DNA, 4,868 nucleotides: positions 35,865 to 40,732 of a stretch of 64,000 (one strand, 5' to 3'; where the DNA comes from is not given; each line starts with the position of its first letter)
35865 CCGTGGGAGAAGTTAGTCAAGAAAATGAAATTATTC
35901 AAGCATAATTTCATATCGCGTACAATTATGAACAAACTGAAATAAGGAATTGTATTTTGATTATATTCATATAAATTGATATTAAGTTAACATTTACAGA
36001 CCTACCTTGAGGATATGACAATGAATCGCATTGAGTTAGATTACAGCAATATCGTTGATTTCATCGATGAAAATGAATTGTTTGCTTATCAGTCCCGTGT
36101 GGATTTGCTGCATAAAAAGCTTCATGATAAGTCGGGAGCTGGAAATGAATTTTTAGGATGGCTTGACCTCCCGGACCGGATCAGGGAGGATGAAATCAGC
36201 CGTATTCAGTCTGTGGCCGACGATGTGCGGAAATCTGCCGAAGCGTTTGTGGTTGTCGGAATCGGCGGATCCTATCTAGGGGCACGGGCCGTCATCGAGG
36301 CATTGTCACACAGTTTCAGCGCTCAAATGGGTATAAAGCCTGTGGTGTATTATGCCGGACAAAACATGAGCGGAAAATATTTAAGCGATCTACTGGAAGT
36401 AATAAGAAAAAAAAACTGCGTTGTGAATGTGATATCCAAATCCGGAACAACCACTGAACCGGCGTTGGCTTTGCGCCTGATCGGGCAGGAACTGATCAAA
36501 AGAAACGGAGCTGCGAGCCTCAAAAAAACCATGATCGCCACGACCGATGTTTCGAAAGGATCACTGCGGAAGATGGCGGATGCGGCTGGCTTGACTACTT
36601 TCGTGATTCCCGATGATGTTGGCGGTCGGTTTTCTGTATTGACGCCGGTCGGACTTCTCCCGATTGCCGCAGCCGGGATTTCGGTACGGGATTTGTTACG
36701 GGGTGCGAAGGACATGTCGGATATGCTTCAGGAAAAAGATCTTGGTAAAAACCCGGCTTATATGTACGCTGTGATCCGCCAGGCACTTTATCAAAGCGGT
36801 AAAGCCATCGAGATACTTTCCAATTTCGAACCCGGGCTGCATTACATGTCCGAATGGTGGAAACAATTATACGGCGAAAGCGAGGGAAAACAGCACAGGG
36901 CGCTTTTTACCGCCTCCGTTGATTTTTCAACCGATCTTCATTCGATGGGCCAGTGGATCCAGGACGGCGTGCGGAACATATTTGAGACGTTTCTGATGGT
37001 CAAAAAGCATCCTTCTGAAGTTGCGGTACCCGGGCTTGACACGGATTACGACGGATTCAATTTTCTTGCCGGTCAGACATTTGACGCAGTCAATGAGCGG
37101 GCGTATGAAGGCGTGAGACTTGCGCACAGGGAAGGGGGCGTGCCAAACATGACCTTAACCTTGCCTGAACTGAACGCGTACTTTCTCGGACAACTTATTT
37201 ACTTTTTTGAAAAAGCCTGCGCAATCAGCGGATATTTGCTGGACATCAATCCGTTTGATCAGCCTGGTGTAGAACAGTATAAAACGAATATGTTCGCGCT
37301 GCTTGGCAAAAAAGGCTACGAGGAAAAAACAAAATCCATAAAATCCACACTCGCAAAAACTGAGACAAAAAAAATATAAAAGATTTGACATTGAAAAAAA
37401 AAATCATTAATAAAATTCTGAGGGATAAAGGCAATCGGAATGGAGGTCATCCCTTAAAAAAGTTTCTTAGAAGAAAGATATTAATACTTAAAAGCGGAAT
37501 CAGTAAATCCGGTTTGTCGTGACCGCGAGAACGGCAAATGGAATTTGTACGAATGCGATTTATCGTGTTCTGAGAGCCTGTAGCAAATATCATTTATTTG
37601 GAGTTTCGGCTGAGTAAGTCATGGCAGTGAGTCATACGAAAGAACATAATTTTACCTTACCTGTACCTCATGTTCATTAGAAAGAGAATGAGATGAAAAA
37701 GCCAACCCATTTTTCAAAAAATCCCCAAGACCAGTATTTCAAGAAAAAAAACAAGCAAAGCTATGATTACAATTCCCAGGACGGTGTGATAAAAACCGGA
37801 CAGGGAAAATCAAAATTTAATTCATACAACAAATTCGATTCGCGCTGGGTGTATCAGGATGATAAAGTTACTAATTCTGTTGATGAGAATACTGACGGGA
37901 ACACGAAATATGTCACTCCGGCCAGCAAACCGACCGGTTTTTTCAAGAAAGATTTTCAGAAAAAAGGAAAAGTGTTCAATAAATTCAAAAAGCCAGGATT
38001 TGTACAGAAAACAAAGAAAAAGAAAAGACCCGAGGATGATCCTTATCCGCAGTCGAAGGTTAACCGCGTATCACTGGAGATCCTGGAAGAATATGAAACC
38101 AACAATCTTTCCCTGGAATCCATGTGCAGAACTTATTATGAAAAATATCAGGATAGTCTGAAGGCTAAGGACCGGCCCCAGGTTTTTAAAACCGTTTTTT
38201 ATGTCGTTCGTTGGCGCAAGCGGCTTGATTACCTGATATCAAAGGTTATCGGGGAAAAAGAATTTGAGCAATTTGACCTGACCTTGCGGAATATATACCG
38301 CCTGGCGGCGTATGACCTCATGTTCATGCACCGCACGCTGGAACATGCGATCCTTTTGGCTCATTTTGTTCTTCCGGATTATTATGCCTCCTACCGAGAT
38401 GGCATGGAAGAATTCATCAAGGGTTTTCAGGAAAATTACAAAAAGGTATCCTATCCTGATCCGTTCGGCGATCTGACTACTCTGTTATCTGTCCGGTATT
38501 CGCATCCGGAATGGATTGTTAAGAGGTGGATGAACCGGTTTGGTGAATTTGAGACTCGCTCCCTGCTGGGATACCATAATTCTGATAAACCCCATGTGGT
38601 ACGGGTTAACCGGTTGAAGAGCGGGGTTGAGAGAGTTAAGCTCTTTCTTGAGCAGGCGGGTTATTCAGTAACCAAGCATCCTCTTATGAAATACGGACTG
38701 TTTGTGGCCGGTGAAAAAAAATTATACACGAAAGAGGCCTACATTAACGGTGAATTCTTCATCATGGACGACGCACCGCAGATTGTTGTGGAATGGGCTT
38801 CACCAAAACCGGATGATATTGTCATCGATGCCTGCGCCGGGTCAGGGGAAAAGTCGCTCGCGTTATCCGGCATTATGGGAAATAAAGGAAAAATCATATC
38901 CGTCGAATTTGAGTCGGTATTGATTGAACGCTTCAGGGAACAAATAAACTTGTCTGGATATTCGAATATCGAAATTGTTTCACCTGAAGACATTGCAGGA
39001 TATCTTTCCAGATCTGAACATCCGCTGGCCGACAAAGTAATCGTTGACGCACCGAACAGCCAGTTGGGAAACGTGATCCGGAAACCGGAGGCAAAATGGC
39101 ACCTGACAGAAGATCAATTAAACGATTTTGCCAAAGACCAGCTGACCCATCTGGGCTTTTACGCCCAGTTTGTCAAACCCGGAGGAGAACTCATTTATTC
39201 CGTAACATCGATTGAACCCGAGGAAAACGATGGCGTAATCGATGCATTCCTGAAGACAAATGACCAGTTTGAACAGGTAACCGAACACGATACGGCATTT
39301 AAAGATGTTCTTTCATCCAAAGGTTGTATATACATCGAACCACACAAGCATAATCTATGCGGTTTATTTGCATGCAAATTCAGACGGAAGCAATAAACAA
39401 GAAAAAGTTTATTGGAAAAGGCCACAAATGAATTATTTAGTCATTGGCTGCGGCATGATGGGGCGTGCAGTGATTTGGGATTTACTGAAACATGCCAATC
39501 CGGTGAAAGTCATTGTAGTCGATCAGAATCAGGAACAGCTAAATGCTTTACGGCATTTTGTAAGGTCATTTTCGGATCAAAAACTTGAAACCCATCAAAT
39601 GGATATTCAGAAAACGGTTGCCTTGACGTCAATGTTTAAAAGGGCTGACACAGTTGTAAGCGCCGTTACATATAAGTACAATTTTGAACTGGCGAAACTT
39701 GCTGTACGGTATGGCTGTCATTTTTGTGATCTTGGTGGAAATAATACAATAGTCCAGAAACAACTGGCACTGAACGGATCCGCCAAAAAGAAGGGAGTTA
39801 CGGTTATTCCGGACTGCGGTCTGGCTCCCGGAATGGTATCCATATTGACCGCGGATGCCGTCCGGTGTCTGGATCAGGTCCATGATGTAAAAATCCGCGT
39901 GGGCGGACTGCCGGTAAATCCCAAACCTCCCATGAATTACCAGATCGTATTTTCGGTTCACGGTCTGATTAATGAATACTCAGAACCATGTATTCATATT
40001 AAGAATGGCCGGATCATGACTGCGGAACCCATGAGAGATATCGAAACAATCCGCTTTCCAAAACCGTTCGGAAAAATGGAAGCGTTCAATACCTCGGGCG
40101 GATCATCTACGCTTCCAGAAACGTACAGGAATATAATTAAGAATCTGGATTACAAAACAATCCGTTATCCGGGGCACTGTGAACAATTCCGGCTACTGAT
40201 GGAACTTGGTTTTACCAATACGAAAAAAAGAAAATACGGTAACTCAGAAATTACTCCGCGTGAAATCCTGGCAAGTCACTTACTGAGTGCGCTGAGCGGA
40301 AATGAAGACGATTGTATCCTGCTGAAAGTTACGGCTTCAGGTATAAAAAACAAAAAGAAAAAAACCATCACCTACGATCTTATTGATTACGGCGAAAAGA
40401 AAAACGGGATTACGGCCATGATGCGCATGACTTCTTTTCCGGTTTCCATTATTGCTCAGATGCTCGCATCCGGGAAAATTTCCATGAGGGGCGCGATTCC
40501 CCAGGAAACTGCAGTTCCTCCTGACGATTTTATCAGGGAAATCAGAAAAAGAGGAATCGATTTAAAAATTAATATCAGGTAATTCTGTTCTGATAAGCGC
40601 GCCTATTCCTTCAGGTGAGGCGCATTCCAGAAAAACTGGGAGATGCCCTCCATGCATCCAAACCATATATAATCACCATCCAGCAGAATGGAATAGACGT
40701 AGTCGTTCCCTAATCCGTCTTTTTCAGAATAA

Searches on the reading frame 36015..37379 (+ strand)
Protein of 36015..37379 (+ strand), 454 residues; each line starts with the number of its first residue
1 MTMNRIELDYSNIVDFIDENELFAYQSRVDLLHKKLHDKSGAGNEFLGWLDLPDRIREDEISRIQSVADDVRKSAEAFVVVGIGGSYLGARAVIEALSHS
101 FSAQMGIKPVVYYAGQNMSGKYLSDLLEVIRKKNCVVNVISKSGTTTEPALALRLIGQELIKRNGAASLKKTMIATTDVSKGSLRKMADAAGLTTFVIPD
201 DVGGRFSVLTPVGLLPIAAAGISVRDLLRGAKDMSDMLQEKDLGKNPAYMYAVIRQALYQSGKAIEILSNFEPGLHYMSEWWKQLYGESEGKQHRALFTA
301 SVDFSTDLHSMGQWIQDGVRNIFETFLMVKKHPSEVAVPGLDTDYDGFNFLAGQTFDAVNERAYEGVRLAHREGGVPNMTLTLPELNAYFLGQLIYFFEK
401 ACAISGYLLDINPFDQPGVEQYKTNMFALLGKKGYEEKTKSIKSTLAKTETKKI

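Call 55: search_protein_families(library=pfam, proteins=[window:36015-37379:+], max_evalue=0.0001)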
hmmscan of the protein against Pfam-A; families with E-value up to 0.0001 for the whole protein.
window:36015-37379:+ (454 aa): 1 family
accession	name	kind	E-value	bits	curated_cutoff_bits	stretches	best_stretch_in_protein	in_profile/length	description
PF00342.24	PGI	-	1.1e-27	97.3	22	1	72-424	93-460/486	Phosphoglucose isomerase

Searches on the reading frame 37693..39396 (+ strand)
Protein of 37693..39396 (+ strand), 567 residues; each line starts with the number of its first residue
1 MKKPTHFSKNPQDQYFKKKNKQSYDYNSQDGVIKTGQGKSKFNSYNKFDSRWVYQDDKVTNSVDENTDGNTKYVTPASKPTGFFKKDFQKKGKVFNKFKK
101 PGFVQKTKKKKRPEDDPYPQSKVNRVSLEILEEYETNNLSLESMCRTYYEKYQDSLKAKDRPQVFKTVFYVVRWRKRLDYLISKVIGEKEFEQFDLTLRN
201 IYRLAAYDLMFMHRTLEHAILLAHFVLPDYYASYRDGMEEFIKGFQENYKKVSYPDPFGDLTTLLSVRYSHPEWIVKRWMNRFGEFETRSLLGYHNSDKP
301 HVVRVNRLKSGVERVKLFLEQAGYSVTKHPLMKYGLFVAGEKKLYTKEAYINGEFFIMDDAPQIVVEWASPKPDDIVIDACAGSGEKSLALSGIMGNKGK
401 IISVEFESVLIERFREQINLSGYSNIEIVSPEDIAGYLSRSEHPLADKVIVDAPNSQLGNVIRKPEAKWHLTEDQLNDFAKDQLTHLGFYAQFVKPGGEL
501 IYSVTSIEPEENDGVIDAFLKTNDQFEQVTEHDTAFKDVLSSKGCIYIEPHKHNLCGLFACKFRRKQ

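Call 55: search_protein_families(library=pfam, proteins=[window:37693-39396:+], max_evalue=0.0001)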
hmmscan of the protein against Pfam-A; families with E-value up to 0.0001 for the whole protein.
window:37693-39396:+ (567 aa): 4 families
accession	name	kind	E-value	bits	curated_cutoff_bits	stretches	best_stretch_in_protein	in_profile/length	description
PF01189.24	Methyltr_RsmB-F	-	1.3e-29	103.8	27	1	369-564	4-199/199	16S rRNA methyltransferase RsmB/F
PF22458.1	RsmF-B_ferredox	-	4.6e-12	46.3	27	1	271-340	1-69/74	Methyltr_RsmF/B-like, ferredoxin-like domain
PF01029.23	NusB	-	8.3e-11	42.8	23.1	1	126-221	6-105/133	NusB family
PF01135.25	PCMT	-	2.2e-05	24.8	20.3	1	365-440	65-140/210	Protein-L-isoaspartate(D-aspartate) O-methyltransferase (PCMT)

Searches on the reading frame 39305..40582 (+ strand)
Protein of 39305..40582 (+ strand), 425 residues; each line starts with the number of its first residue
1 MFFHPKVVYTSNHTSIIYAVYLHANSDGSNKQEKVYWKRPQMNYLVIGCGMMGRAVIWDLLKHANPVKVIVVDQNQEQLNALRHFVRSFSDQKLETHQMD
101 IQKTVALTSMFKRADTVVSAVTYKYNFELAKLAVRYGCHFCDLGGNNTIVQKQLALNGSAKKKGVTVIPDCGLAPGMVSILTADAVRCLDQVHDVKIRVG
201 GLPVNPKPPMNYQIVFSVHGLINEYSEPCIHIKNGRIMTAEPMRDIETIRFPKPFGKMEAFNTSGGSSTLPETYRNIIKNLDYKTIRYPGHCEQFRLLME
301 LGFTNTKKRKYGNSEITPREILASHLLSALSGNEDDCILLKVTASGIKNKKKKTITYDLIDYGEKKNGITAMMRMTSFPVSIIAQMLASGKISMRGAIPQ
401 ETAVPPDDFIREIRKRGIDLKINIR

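Call 55: search_protein_families(library=pfam, proteins=[window:39305-40582:+], max_evalue=0.0001)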
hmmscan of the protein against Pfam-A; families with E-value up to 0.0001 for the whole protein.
window:39305-40582:+ (425 aa): 2 families
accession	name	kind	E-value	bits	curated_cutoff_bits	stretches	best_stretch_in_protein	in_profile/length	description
PF16653.10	Sacchrp_dh_C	-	3.7e-42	145.7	31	1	172-418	1-265/265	Saccharopine dehydrogenase C-terminal domain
PF03435.24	Sacchrp_dh_NADP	-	2.1e-19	70.5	25.1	1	45-168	2-129/129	Saccharopine dehydrogenase NADP binding domain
